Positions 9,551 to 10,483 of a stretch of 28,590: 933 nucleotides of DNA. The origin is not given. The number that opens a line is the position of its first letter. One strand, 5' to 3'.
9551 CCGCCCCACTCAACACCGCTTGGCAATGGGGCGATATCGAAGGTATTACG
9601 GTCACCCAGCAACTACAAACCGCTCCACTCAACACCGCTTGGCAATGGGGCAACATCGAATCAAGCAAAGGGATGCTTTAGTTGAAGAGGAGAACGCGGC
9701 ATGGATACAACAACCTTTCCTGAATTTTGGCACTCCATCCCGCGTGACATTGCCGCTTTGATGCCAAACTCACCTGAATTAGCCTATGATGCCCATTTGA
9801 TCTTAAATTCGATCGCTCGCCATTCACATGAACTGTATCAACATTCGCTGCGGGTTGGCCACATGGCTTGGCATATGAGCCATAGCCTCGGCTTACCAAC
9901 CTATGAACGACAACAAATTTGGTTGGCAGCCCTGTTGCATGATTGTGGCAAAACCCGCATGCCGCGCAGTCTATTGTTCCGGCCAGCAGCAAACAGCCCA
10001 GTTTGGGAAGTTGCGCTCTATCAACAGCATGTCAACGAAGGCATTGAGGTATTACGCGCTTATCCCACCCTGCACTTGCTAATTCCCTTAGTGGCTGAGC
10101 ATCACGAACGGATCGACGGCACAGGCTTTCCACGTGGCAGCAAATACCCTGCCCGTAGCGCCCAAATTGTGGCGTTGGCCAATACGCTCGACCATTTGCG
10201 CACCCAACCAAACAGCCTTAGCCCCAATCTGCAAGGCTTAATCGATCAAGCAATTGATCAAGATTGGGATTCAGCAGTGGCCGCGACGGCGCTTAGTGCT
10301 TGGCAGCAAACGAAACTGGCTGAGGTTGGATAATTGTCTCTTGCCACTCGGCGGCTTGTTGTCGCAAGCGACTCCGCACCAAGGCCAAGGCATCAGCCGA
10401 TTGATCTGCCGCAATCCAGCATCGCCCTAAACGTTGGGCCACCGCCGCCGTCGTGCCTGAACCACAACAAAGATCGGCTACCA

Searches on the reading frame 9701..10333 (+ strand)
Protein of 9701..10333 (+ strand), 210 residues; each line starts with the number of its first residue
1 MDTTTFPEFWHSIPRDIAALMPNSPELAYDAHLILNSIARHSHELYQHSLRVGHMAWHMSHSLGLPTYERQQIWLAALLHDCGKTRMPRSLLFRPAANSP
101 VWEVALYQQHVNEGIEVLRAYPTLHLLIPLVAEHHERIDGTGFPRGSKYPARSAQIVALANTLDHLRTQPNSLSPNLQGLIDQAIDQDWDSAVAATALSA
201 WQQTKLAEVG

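Call 6: search_protein_families(library=pfam, proteins=[window:9701-10333:+], max_evalue=0.01)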
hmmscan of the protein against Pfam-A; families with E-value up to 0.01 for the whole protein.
window:9701-10333:+ (210 aa): 3 families
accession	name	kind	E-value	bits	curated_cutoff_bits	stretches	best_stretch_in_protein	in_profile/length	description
PF13487.12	HD_5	-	4.4e-18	66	27.2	1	36-167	5-140/170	HD domain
PF01966.28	HD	-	2.5e-13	50.8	22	1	46-164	2-114/116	HD domain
PF08668.18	HDOD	-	0.00072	19.5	22.9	1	42-86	92-134/196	HDOD domain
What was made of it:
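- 9701..10333 (+): Stand-alone HD-GYP-type protein (210 aa, motif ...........). It is the second gene of the operon. Pfam HD_5 at 4e-18 (call 6).
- On HD-GYP phosphodiesterase (downstream gene 9701..10333): HD scores 50.8 against 22 (call 6).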

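Call 27: search_protein_families(library=ncbifam, proteins=[window:9701-10333:+], max_evalue=0.01)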
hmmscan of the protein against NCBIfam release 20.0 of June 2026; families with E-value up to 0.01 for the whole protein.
window:9701-10333:+ (210 aa): 6 families
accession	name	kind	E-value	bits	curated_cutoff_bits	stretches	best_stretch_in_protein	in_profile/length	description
NF053512.1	nitric_RR_NosR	exception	5.9e-19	68.4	400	1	34-195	181-348/422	response regulator c-di-GMP phosphodiesterase, NosR family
TIGR00277.1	HDIG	domain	9e-11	41.5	27.6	1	44-136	4-83/84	HDIG domain-containing metalloprotein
TIGR02621.3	cas3_GSU0051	exception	1.1e-06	27.8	400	1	37-86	663-712/854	type I-G CRISPR-associated helicase/endonuclease Cas3g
NF045665.1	NTPtran_DVU1551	equivalog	0.001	18.2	315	1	31-86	204-261/359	DVU_1551 family NTP transferase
TIGR03319.1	RNase_Y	equivalog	0.0055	15.2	454.35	0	42-85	327-367/514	ribonuclease Y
NF005519.0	PRK07152.1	equivalog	0.0068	15.4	315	1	42-86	194-235/361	nicotinate-nucleotide adenylyltransferase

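Call 28: search_solved_structures(query=window:9701-10333:+, max_evalue=0.001, show_alignments=2)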
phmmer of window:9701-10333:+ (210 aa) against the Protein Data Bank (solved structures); distinct sequences matched with E-value up to 0.001: 6.
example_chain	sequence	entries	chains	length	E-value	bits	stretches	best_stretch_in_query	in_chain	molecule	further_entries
4mcw_A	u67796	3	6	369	8.2e-13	51.8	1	43-151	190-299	Metal dependent phosphohydrolase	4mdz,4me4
5z7c_A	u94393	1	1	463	8.1e-09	38.8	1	48-167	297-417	3'3'-cGAMP-specific phosphodiesterase 3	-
4r8z_A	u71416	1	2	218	5.2e-08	36.2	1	54-169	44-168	Cyclic di-GMP phosphodiesterase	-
3tm8_A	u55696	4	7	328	2.4e-07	34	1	41-168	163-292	Uncharacterized protein | Uncharacterized protein Bd1817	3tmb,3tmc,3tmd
9rbz_A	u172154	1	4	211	5.6e-06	29.5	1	37-177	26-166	HD domain/sensory box protein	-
9rc0_A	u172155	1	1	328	1.5e-05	28.2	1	35-177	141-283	HD domain/sensory box protein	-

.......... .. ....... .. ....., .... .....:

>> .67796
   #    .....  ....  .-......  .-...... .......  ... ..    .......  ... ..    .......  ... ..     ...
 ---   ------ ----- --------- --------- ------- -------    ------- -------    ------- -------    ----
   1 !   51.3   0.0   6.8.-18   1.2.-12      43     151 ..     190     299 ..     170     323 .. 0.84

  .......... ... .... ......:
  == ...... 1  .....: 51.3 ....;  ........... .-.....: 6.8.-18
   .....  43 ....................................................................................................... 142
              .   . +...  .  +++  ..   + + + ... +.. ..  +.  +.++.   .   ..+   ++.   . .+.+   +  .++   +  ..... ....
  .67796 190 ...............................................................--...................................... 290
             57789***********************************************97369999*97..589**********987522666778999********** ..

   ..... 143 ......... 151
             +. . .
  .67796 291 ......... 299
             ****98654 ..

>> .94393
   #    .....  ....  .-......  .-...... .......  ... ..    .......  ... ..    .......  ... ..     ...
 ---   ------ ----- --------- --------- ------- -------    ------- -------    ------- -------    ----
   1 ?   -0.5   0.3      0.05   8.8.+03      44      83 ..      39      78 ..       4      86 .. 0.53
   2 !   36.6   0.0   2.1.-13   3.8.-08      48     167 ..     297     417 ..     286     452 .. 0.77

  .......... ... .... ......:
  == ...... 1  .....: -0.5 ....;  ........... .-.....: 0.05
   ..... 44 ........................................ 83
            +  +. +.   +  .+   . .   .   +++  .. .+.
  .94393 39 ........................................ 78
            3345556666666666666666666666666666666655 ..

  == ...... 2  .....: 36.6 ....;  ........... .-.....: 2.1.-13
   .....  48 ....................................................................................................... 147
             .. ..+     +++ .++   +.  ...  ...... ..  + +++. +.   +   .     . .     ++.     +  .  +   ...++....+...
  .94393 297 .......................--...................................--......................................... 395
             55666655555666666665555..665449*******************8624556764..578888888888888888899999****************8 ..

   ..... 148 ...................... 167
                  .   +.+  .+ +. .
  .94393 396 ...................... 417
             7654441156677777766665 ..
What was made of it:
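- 9701..10333 (+): PDB HD-GYP phosphodiesterases 4mcw, 5z7c, 4r8z and 3tm8 (call 28).
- On HD-GYP phosphodiesterase (downstream gene 9701..10333): PDB HD-GYP enzymes match at E 8e-13 to 2e-7 (call 28).
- Checked: It matches HD_5 (E 4e-18) and solved HD-GYP phosphodiesterases such as 4mcw (calls 6, 28).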

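Call 41: find_homologous_proteins(query=window:9701-10333:+, max_evalue=1e-10)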
Query window:9701-10333:+ (210 aa): 7 proteins with E <= 1e-10 among 807 candidates.
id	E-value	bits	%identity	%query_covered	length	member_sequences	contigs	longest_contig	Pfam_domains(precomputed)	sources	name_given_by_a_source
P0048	5.3e-130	449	95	100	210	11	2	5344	PF13487.13,PF01966.29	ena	-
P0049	1.3e-111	389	81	100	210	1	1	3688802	PF13487.13,PF01966.29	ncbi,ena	-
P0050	1.3e-110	386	81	100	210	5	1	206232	PF13487.13,PF01966.29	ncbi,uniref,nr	ncbi:HD-GYP domain-containing protein [Herpetosiphon llansteffanensis]|uniref:HD-GYP domain-containi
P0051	2.3e-64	235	89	59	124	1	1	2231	PF13487.13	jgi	-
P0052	1.2e-13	69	34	78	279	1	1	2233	PF13487.13,PF01966.29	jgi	jgi:putative nucleotidyltransferase with HDIG domain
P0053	3.6e-13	68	37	71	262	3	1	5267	PF13487.13,PF01966.29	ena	-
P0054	7.3e-12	64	34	61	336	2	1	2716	PF13487.13,PF01966.29,PF00072.31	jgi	jgi:putative two-component system response regulator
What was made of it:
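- Closest known: HD-GYP c-di-GMP phosphodiesterases. Different: The lineage is isolated: the nearest outside homologues are 34-37% identical (call 41).
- Tried and rejected: Homologues of the HD protein (call 41).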

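Call 51: search_protein_families(library=padloc, proteins=[window:9701-10333:+], max_evalue=0.001)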
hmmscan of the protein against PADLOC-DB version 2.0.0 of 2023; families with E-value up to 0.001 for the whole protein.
window:9701-10333:+ (210 aa): 6 families
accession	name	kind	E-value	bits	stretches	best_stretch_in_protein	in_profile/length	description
PDLC01769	Cas3g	-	1.5e-06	25.2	1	39-86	653-700/836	-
PDLC01254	Cas3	-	9.6e-06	23.9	1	41-85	5-45/164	CAS-I; effector_G3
PDLC00939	Cas3g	-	4.5e-05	19.7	1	40-86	687-733/864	"CRISPR-associated helicase Cas3, subtype Dpsyc"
PDLC01765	Cas3c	-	6.3e-05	20.1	1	30-147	14-98/612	-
PDLC01770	Cas3g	-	0.00027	17.6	1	37-86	534-583/733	-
PDLC01767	Cas3e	-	0.00059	16.4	1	44-180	32-145/680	-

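Call 52: search_protein_families(library=phrogs, proteins=[window:9701-10333:+], max_evalue=0.001)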
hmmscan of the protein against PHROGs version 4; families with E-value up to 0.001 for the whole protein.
window:9701-10333:+ (210 aa): 0 families
